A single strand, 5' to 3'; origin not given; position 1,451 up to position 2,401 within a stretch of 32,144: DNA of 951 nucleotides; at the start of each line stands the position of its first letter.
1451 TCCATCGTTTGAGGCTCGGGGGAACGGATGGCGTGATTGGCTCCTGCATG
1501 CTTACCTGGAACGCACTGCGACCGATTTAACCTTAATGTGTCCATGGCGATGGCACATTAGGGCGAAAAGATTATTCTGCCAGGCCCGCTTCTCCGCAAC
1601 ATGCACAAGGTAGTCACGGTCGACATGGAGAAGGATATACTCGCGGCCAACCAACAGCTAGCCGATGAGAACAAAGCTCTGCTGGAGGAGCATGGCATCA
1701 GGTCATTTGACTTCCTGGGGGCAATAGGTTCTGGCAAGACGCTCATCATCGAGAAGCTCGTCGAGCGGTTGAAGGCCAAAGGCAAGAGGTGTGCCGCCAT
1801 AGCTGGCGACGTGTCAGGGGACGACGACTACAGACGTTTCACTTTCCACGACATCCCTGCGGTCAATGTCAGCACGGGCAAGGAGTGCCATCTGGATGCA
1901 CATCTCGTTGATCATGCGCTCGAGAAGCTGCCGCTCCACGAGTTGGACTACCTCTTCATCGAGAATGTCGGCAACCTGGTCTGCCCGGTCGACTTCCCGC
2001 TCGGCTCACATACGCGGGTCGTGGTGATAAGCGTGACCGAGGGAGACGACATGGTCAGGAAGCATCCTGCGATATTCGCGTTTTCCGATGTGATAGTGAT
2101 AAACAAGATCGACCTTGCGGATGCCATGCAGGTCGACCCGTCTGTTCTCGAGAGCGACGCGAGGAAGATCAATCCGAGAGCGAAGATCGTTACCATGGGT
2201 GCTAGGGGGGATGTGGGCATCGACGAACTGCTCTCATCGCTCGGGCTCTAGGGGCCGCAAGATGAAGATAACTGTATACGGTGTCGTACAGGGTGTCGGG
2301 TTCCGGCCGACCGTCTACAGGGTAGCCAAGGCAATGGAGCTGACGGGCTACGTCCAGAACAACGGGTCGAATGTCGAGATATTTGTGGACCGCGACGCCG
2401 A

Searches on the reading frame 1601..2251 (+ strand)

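Call 11: search_protein_families(library=pfam, proteins=[window:1601-2251:+], max_evalue=0.01)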
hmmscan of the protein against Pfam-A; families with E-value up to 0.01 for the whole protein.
window:1601-2251:+ (216 aa): 5 families
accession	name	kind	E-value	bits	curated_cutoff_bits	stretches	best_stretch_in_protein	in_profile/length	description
PF02492.25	cobW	-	7.8e-23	81.4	20.7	1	40-197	7-179/180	CobW/HypB/UreG, nucleotide-binding domain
PF03308.22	MeaB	-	1.3e-09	37.9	23.1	1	115-212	126-229/273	Methylmalonyl Co-A mutase-associated GTPase MeaB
PF00448.28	SRP54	-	0.0027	17.8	22.7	1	38-72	6-40/196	SRP54-type protein, GTPase domain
PF03205.20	MobB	-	0.0033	17.8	26.6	1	38-68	4-34/133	Molybdopterin guanine dinucleotide synthesis protein B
PF10412.15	TrwB_AAD_bind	-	0.0084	15.5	20.5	0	38-73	20-53/387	Type IV secretion-system coupling protein DNA-binding domain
